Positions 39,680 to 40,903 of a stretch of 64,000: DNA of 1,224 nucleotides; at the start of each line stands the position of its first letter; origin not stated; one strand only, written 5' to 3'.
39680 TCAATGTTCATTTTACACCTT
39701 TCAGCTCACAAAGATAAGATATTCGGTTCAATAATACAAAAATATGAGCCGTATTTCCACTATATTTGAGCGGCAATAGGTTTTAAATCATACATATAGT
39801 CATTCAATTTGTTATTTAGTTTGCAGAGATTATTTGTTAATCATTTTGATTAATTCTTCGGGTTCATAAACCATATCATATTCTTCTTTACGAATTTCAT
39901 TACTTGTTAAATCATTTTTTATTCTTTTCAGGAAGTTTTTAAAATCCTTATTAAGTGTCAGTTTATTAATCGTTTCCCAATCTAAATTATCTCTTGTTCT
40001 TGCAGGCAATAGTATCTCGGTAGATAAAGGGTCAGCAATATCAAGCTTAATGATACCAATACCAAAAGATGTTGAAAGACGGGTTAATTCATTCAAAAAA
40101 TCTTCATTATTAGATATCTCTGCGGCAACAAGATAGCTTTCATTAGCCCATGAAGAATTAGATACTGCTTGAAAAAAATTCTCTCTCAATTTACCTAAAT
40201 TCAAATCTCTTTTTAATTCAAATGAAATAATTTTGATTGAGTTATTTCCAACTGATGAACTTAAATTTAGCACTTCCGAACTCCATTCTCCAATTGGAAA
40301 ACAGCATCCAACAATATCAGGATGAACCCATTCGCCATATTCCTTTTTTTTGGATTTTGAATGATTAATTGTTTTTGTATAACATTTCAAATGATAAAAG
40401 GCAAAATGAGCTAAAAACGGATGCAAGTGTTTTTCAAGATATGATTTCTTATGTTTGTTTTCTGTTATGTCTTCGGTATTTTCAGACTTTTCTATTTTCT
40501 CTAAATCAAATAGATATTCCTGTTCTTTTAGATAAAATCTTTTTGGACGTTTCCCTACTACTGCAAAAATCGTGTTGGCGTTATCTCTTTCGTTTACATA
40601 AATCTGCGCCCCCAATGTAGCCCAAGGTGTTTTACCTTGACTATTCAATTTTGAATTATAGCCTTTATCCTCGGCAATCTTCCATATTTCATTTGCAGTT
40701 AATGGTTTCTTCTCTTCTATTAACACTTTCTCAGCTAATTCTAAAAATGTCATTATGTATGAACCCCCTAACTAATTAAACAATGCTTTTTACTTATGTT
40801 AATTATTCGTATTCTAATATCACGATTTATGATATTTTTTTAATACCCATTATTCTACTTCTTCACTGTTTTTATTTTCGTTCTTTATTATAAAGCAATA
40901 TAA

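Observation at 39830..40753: HARE-HTH fused to putative PD-(D/E)xK-like nuclease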

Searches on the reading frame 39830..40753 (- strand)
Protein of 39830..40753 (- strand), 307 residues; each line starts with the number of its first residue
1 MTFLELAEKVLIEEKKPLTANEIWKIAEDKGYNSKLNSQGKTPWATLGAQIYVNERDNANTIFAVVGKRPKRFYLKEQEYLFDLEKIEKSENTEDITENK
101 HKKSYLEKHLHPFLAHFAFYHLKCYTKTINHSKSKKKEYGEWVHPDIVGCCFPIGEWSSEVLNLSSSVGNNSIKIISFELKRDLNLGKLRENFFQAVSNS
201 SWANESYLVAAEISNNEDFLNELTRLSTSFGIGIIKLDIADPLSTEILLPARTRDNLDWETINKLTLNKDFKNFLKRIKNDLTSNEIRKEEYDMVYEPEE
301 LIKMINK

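Call 3: search_protein_families(library=pfam, proteins=[window:39830-40753:-], max_evalue=1)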
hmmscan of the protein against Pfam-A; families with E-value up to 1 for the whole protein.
window:39830-40753:- (307 aa): 4 families
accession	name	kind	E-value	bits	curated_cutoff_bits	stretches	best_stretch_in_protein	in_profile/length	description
PF05066.19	HARE-HTH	-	1.1e-14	55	25.9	1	1-66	1-61/71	HB1, ASXL, restriction endonuclease HTH domain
PF04383.19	KilA-N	-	0.028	14.7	23.8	1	58-148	19-82/107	KilA-N domain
PF20459.4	DUF6712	-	0.047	14.1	25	1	91-121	18-49/121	Family of unknown function (DUF6712)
PF24981.1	Beta-prop_ATRN-LZTR1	-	0.22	11.2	50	1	19-103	65-151/289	Attractin/LZTR1 beta-propeller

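Call 4: search_protein_families(library=ncbifam, proteins=[window:39830-40753:-], max_evalue=1)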
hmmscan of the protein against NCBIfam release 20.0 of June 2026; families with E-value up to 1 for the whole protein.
window:39830-40753:- (307 aa): 0 families

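Call 5: search_protein_families(library=padloc, proteins=[window:39830-40753:-], max_evalue=1)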
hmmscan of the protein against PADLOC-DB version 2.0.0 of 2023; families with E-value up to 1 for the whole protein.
window:39830-40753:- (307 aa): 0 families

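Call 6: search_solved_structures(query=window:39830-40753:-, max_evalue=10, show_alignments=2)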
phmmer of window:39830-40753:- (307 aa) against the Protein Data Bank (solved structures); distinct sequences matched with E-value up to 10: 0.

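Call 7: find_homologous_proteins(query=window:39830-40753:-)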
Query window:39830-40753:- (307 aa): 4568 proteins with E <= 0.001 among 5689 candidates; the best 120 are listed.
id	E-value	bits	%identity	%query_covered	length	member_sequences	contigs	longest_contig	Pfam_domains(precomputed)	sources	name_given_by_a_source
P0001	2.9e-201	685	100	100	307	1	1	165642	PF05066.20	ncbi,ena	-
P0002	1.9e-179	613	89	100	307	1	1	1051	PF05066.20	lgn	-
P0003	1.6e-177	607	89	100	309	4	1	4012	PF05066.20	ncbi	-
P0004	1.6e-171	587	85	100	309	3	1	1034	PF05066.20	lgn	-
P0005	1.7e-171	587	86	100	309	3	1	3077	PF05066.20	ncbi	-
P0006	3.2e-169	580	84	100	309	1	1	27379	PF05066.20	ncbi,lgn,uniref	ncbi:COG2958 family protein [Persicitalea sp.]|uniref:COG2958 family protein n=1 Tax=Persicitalea sp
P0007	3.6e-169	580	85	100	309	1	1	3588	PF05066.20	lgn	-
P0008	7.3e-169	579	85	100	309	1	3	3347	PF05066.20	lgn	-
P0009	1.0e-167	575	84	100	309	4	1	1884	PF05066.20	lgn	-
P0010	7.1e-166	569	83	100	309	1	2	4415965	PF05066.20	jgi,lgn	jgi:hypothetical protein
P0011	1.3e-165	568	82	100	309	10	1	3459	PF05066.20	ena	-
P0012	2.8e-163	560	83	100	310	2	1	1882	PF05066.20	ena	-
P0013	1.5e-162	558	79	100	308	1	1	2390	PF05066.20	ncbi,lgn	-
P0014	1.2e-158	545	78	100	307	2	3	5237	PF05066.20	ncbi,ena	-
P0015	2.3e-158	544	77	99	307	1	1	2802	PF05066.20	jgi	jgi:hypothetical protein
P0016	5.7e-158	543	79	100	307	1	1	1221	PF05066.20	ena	-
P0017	9.7e-158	542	79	99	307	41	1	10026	PF05066.20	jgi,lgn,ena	-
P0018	2.8e-153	527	76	99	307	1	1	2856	PF05066.20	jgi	-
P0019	4.0e-152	524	75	99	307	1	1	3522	PF05066.20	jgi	-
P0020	9.3e-152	522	76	99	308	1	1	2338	PF05066.20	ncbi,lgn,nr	ncbi:MAG: HTH domain-containing protein [Bacteroidota bacterium]|nr:HTH domain-containing protein [B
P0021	4.4e-151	520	75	100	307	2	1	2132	PF05066.20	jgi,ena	-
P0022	2.4e-150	518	77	99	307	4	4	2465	PF05066.20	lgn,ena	-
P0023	2.9e-147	508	74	100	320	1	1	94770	PF05066.20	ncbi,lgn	ncbi:MAG: HTH domain-containing protein [Bacteroidota bacterium]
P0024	9.5e-147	506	75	100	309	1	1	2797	PF05066.20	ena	-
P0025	3.4e-137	475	68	100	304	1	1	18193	PF05066.20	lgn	-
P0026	6.3e-137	474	68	100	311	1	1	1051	PF05066.20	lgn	-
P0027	1.1e-133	463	68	100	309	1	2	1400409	PF05066.20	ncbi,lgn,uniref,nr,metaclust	ncbi:COG2958 family protein [Pontibacter roseus]|uniref:COG2958 family protein n=1 Tax=Pontibacter r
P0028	1.3e-133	463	68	100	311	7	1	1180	PF05066.20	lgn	-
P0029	1.5e-133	463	68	99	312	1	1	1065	PF05066.20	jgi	jgi:hypothetical protein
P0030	7.3e-133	460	68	100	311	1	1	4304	PF05066.20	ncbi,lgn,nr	ncbi:MAG: hypothetical protein FK730_00030 [Asgard group archaeon]|nr:hypothetical protein [Asgard g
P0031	1.7e-132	459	69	99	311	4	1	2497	PF05066.20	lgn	-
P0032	7.8e-132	457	67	100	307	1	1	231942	PF05066.20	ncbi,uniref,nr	ncbi:HTH domain-containing protein [uncultured Pontibacter sp.]|uniref:COG2958 family protein n=1 Ta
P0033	1.6e-131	456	66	99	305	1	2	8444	PF05066.20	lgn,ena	-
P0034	3.4e-131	455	68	100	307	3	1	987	PF05066.20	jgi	jgi:hypothetical protein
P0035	1.0e-130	453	67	100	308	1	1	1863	PF05066.20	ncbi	-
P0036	2.2e-130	452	67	99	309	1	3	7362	PF05066.20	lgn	-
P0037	4.1e-130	451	66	100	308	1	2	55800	PF05066.20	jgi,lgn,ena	-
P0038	4.0e-129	448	66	100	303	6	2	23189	PF05066.20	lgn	-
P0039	1.6e-128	446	65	98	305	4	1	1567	PF05066.20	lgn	-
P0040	2.2e-128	446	69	99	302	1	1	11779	PF05066.20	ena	-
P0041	2.7e-128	445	66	100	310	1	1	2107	PF05066.20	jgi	-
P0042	3.8e-128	445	65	100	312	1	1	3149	PF05066.20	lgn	-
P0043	3.9e-128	445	65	99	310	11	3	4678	PF05066.20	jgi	jgi:hypothetical protein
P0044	4.3e-128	445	64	100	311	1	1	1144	PF05066.20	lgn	-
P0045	4.5e-128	445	64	99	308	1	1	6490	PF05066.20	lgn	-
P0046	6.7e-128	444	63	100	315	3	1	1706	PF05066.20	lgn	-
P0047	9.1e-128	444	64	99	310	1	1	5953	PF05066.20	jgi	-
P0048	1.6e-127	443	64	99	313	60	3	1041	PF05066.20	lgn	-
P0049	1.7e-127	443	65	100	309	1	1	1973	PF05066.20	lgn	-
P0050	2.3e-127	442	66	96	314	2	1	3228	PF05066.20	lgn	-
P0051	2.6e-127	442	64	98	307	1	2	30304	PF05066.20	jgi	jgi:hypothetical protein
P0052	3.1e-127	442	65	100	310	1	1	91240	PF05066.20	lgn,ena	-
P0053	4.7e-127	441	63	100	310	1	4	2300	PF05066.20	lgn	-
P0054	6.7e-127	441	64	100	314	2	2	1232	PF05066.20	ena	-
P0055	1.0e-126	440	64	99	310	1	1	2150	PF05066.20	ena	-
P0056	1.3e-126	440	64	100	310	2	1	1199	PF05066.20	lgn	-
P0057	1.3e-126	440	64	98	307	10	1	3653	PF05066.20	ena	-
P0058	1.5e-126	440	66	99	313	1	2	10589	PF05066.20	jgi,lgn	jgi:hypothetical protein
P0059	1.9e-126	439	65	100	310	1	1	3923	PF05066.20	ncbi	-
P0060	2.5e-126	439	64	99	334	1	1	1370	PF05066.20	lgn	-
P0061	3.0e-126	439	66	99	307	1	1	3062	PF05066.20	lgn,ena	-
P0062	4.1e-126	438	64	99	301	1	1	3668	PF05066.20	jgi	jgi:hypothetical protein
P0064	6.2e-126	438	64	99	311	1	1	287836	PF05066.20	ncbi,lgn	-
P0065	2.1e-125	436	65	99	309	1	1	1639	PF05066.20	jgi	jgi:hypothetical protein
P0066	2.3e-125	436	63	99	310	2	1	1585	PF05066.20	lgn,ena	-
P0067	4.6e-125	435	64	99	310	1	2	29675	PF05066.20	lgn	-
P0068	9.0e-125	434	63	99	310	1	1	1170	PF05066.20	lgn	-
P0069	9.5e-125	434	64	99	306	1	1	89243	PF05066.20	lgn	-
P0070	1.2e-124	433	63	99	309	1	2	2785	PF05066.20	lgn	-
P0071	1.7e-124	433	64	98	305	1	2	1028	PF05066.20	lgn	-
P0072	1.7e-124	433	63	99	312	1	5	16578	PF05066.20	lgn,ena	-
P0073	1.8e-124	433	65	98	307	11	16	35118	PF05066.20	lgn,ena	-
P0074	1.9e-124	433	64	98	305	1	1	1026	PF05066.20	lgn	-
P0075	2.1e-124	433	63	99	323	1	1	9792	PF05066.20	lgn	-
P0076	2.3e-124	433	64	98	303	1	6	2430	PF05066.20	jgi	jgi:hypothetical protein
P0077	3.1e-124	432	65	98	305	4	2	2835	PF05066.20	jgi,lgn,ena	jgi:hypothetical protein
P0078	5.8e-124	431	65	98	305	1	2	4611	PF05066.20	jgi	-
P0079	1.0e-123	430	65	99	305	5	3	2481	PF05066.20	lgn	-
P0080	1.1e-123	430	63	98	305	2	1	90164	PF05066.20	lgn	-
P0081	1.1e-123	430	64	95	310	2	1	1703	PF05066.20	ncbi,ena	-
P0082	1.1e-123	430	64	100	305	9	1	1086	PF05066.20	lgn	-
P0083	1.3e-123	430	61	100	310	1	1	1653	PF05066.20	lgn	-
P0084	1.4e-123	430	64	98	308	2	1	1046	PF05066.20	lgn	-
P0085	1.6e-123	430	64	96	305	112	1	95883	PF05066.20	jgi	jgi:hypothetical protein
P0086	1.6e-123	430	64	99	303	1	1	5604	PF05066.20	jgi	jgi:uncharacterized protein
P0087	1.6e-123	430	64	100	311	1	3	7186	PF05066.20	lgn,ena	-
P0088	1.6e-123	430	62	100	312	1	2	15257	PF05066.20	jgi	jgi:hypothetical protein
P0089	1.9e-123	430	65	98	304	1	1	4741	PF05066.20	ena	-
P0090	1.9e-123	430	64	98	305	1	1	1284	PF05066.20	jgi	-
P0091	1.9e-123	430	63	98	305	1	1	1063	PF05066.20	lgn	-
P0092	2.8e-123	429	64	99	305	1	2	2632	PF05066.20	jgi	jgi:hypothetical protein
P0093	2.9e-123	429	63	100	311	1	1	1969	PF05066.20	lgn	-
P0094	2.9e-123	429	64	100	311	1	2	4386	PF05066.20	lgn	-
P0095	3.0e-123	429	62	99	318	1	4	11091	PF05066.20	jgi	jgi:hypothetical protein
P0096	3.3e-123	429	63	100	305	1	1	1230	PF05066.20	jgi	jgi:hypothetical protein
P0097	3.7e-123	429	64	99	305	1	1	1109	PF05066.20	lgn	-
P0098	4.2e-123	428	63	100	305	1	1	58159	PF05066.20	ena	-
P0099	4.9e-123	428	63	100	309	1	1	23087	PF05066.20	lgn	-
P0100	5.3e-123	428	63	100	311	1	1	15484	PF05066.20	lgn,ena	-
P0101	6.0e-123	428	62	100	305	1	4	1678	PF05066.20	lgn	-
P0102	7.7e-123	428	63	98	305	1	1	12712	PF05066.20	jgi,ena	-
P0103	8.1e-123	427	63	99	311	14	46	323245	PF05066.20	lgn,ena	-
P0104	8.3e-123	427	64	100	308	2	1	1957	PF05066.20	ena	-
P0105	8.4e-123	427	63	100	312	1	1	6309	PF05066.20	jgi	jgi:hypothetical protein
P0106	1.1e-122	427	64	99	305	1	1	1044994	PF05066.20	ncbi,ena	-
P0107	1.1e-122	427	63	98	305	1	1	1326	PF05066.20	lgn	-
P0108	1.3e-122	427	63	100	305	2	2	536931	PF05066.20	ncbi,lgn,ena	-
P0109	1.4e-122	427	63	100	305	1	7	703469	PF05066.20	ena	-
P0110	1.5e-122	427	64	100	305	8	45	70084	PF05066.20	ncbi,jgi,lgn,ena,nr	ncbi:MAG: hypothetical protein KBF75_12030 [Saprospiraceae bacterium]|jgi:hypothetical protein|nr:hy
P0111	1.5e-122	427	63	98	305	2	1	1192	PF05066.20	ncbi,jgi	jgi:hypothetical protein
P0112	1.6e-122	427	61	99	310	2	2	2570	PF05066.20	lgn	-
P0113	1.6e-122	427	64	99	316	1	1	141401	PF05066.20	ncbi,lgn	-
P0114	2.0e-122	426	64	99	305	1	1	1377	PF05066.20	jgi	jgi:uncharacterized protein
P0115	2.4e-122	426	64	99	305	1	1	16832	PF05066.20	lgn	-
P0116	3.4e-122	425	64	99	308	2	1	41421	PF05066.20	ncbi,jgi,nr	ncbi:MAG: hypothetical protein LBG19_00220 [Prevotellaceae bacterium]|jgi:hypothetical protein|nr:hy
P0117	3.5e-122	425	62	100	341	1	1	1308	PF05066.20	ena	-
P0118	3.5e-122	425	63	100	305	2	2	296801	PF05066.20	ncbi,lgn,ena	-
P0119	4.1e-122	425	63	98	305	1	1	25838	PF05066.20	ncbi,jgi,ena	jgi:hypothetical protein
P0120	4.3e-122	425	62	98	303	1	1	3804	PF05066.20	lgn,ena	-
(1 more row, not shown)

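Call 17: find_encoding_contigs(protein=window:39830-40753:-, flank=10000, max_places=3)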
Protein window:39830-40753:- (307 aa): no gene with exactly this product is on record in the collection.

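Call 18: search_protein_representatives(protein=window:39830-40753:-)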
Query: 307 residues. Proteins with E-value up to 0.001 (for the whole library): 1571; up to 1e-10: 1029; up to 1e-30: 341. The best 150 are listed.
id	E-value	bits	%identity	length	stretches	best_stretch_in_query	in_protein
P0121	7.2e-97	340.6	51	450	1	1-307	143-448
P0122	1.3e-90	320.1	54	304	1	1-307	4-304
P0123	1.1e-89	316.9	50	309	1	2-306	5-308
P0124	2.3e-87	309.4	70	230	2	117-276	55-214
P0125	5.0e-85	301.7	62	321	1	86-302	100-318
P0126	1.7e-84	300.0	50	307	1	1-303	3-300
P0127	1.9e-84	299.8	51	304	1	1-305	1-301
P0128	7.8e-84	297.8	64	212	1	104-306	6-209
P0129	1.2e-83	297.1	51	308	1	1-304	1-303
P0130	2.4e-82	292.9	50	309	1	2-301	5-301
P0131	7.0e-81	288.1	46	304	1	1-305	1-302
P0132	1.7e-79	283.5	53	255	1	51-304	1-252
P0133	1.3e-77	277.4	48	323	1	3-299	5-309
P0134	2.1e-77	276.7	51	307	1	2-302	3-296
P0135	2.5e-77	276.5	48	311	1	1-305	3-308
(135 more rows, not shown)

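Call 22: search_solved_structures(query=A1, max_evalue=10, show_alignments=3)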
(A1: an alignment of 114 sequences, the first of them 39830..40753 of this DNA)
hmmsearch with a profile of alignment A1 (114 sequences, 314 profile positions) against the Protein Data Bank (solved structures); distinct sequences matched with E-value up to 10: 0.

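Call 23: search_protein_families(library=pfam, alignment_id=A1, max_evalue=0.1)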
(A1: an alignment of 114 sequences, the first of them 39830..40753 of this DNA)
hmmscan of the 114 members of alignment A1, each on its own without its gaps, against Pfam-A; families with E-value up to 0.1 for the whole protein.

A. member 1, window:39830-40753:- (307 aa): 3 families
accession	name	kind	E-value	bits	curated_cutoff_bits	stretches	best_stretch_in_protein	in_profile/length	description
PF05066.19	HARE-HTH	-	1.1e-14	55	25.9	1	1-66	1-61/71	HB1, ASXL, restriction endonuclease HTH domain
PF04383.19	KilA-N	-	0.028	14.7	23.8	1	58-148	19-82/107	KilA-N domain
PF20459.4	DUF6712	-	0.047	14.1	25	0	91-121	18-49/121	Family of unknown function (DUF6712)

B. families by the number of members that match (of 114 scanned): 40 families (the first 25 are shown)
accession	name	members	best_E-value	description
PF05066.19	HARE-HTH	113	5.5e-16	HB1, ASXL, restriction endonuclease HTH domain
PF04383.19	KilA-N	3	0.0094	KilA-N domain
PF07862.16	Nif11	2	0.0051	Nif11 domain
PF01776.22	Ribosomal_L22e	1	0.003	Ribosomal L22e protein family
PF16902.11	FokI_D3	1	0.0038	FokI, D3 domain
PF25818.1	MTRES1_C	1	0.0065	Mitochondrial transcription rescue factor 1, C-terminal domain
PF19599.4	DUF6104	1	0.0073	Family of unknown function (DUF6104)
PF16434.10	DUF5031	1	0.0074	Domain of unknown function (DUF5031)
PF00561.26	Abhydrolase_1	1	0.0081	alpha/beta hydrolase fold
PF24983.1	DUF7774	1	0.012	Domain of unknown function (DUF7774)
PF21917.1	NMB0537_N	1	0.015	N-terminal region of NMB0537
PF24932.1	UBA_NBR1_C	1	0.02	Next to BRCA1 gene 1 protein-like, C-terminal UBA domain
PF14507.12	CppA_C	1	0.024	CppA C-terminal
PF13184.12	KH_5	1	0.029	NusA-like KH domain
PF07286.17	D-Glu_cyclase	1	0.031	D-glutamate cyclase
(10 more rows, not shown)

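Call 24: find_related_loci(query=A1, collection=genome_contigs, flank=10000)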
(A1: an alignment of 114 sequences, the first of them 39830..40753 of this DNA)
Query A1 (307 aa) in genome_contigs; peptide patterns used: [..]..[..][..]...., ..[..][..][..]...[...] (x = any residue, [..] = any of these).
600 stretches matched a pattern (row limit reached: there are more); 581 encode a relative of the query (tblastn E <= 1e-3); the best 80 are kept; 80 distinct loci.
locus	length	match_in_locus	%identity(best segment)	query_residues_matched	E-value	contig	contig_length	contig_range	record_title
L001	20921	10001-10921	84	1-307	6e-170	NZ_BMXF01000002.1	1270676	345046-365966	Persicitalea jodogahamensis strain KCTC 12866 sequence02, whole genome shotgun sequence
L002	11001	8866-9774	79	1-305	7e-162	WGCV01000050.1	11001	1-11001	MAG: Melioribacteraceae bacterium isolate S145_16 k151_293652, whole genome shotgun sequence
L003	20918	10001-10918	74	1-307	4e-155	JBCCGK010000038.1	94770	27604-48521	MAG: Bacteroidota bacterium isolate P01_B01_bin.41 k141_1105491_length_94770_cov_33.9717, whole genome shotgun sequence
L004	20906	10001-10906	65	1-306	3e-133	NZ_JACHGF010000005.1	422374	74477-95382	Rhabdobacter roseus strain DSM 105074 Ga0415339_05, whole genome shotgun sequence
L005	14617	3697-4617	62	1-305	3e-130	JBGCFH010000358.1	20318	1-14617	MAG: Saprospiraceae bacterium isolate SGMAG-26 contig358, whole genome shotgun sequence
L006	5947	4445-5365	63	1-307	4e-130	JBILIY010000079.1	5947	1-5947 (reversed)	MAG: Crocinitomicaceae bacterium isolate ME2017-06-09_3300042875_group7_bin103 Rohwer_bin783_scaffold_7818_c1, whole gen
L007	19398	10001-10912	64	1-306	1e-128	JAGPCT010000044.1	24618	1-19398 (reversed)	MAG: Saprospiraceae bacterium isolate Gw_SlAct_bin_302 Gw_SlAct_4019_length_24618_cov_8.577110, whole genome shotgun seq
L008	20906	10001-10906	64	1-306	3e-128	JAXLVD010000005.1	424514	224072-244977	MAG: Spirosomataceae bacterium isolate STL-BAC47 C2.191.fa-5, whole genome shotgun sequence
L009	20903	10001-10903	64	1-303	4e-128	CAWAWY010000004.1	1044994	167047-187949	MAG: uncultured Chitinophagaceae bacterium isolate MFD05442.bin.2.272 genome assembly, contig: contig_19119, whole genom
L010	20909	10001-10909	61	1-305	2e-127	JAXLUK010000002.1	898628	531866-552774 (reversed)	MAG: Chitinophagales bacterium isolate STL-BAC28 C1.300.fa-2, whole genome shotgun sequence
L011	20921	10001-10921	63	1-306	8e-127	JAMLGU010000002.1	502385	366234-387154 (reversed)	MAG: Chitinophagaceae bacterium isolate ACE_NR_BACT11 ACE_NR_BACT11_2, whole genome shotgun sequence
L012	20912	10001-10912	62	1-306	6e-126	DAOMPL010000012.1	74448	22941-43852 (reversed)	MAG TPA_asm: Edaphocola sp. isolate AMR_MDS_5861 NODE_149_length_74448_cov_13.256059, whole genome shotgun sequence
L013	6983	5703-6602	63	1-301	2e-125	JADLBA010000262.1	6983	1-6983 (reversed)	MAG: Crocinitomicaceae bacterium isolate SJ145 c_000001616296, whole genome shotgun sequence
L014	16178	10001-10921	64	1-305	4e-124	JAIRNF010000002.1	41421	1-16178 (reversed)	MAG: Prevotellaceae bacterium isolate Cd354_bin17 k119_302274, whole genome shotgun sequence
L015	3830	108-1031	59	1-305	5e-126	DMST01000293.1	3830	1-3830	MAG TPA_asm: Cytophagales bacterium isolate UBA9432 contig_2855, whole genome shotgun sequence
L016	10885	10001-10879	63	1-295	8e-123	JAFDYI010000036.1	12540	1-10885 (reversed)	MAG: Bacteroidetes bacterium isolate SZAS-5 BACT-TMP-4__36__length-12540, whole genome shotgun sequence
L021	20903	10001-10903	59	1-303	2e-116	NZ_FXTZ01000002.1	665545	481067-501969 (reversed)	Chryseobacterium profundimaris strain DSM 28214 Ga0170463_102, whole genome shotgun sequence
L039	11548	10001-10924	55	1-307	8e-104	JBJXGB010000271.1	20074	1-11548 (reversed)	MAG: Cytophagales bacterium isolate F1F2.bin.38 k127_10036166, whole genome shotgun sequence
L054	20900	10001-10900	50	1-302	1e-93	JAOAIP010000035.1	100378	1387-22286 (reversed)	MAG: Bacteroidia bacterium isolate SKW94 k141_1005457, whole genome shotgun sequence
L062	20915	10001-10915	46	1-306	1e-87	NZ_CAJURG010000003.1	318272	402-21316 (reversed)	MAG: uncultured Clostridium sp. isolate MGBC164501, whole genome shotgun sequence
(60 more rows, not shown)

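Call 25: predict_structure(alignment_id=A1)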
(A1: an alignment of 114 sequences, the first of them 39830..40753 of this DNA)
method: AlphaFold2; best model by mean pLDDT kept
length: 307 residues; sequences in the alignment: 114
mean_pLDDT: 93.0   pTM: 0.73
mean pLDDT of the five models: 93.0, 93.0, 92.5, 92.4, 92.1
residues with pLDDT >= 90: 261; 70-90: 29; 50-70: 14; < 50: 3
segments of 3 or more residues with pLDDT < 50: none
pLDDT, mean of each block of 10 residues (from residue 1): 97 97 96 91 91 97 92 97 91 55 87 98 98 76 88 94 90 95 96 96 98 93 97 98 97 97 95 98 95 98 95
secondary structure, 60 per line:
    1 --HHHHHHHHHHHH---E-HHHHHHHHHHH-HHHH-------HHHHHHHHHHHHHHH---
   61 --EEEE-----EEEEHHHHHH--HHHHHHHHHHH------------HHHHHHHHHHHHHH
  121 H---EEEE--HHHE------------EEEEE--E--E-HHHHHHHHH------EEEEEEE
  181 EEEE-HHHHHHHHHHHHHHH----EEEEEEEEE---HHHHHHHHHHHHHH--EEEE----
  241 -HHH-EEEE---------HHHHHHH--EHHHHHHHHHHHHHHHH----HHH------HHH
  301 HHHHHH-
elements in order: H3-14 H20-30 H32-35 H43-57 E63-66 E72-75 H76-81 H84-94 H107-121 E125-128 E147-151 H159-167 E174-184 H186-200 E205-213 H217-230 E233-236 E246-249 H259-265 H269-284 H298-306
